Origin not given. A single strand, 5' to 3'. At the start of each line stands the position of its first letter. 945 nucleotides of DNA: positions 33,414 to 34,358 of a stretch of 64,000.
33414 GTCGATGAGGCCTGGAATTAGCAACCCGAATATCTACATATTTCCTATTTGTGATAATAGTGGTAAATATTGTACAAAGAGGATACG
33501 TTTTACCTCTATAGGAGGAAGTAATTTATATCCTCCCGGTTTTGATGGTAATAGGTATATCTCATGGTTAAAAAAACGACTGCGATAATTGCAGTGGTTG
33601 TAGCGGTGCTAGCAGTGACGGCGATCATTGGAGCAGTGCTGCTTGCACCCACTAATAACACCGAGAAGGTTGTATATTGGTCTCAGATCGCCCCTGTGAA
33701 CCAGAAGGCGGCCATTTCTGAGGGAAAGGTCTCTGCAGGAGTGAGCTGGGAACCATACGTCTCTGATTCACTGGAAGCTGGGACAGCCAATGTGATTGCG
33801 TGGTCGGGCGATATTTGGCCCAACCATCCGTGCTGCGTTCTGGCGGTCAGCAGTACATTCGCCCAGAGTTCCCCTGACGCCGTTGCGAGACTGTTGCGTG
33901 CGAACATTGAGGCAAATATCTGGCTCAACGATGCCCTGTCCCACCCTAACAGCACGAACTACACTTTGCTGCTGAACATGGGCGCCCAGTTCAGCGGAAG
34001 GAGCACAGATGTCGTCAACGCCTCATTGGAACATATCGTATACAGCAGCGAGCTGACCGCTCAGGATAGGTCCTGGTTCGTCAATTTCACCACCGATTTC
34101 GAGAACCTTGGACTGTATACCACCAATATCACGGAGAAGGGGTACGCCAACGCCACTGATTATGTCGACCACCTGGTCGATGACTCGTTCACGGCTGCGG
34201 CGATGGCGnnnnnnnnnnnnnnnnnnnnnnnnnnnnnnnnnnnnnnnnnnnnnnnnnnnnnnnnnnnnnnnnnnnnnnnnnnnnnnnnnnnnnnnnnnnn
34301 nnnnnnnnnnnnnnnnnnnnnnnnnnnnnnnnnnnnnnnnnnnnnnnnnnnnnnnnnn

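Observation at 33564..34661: Circularly permuted SsuA/TauA-type substrate-binding protein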

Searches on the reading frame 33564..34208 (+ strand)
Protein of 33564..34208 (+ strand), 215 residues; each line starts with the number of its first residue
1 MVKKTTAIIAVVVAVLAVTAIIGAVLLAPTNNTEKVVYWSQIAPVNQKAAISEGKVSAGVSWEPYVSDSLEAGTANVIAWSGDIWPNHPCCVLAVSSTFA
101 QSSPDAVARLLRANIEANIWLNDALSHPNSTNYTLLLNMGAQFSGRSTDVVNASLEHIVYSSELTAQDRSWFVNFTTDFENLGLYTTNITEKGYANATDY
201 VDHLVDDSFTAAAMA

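Call 7: search_protein_families(library=ncbifam, proteins=[window:33564-34208:+], max_evalue=0.1)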
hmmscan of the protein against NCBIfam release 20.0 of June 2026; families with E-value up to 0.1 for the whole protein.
seq(215 aa): 3 families
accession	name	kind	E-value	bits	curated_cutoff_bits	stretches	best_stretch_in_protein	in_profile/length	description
TIGR01728.1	SsuA_fam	subfamily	1.4e-15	57.3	163.5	1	31-123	126-218/290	aliphatic sulfonate ABC transporter substrate-binding protein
NF008588.0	PRK11553.1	subfamily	0.00013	21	299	1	42-157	163-268/319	aliphatic sulfonate ABC transporter substrate-binding protein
NF040735.1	SBP_SaoX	equivalog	0.003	16.7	300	1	46-117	140-214/330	ABC transporter substrate-binding subunit SaoX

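Call 8: search_protein_families(library=pfam, proteins=[window:33564-34208:+], max_evalue=0.1)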
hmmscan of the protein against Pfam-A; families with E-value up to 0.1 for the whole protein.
seq(215 aa): 2 families
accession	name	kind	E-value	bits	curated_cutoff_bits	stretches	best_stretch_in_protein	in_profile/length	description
PF13379.11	NMT1_2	-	5.6e-16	59.6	24.7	1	32-124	149-241/252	NMT1-like family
PF08999.15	SP_C-Propep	-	0.051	13.8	25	0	7-53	39-89/96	Surfactant protein C, N terminal propeptide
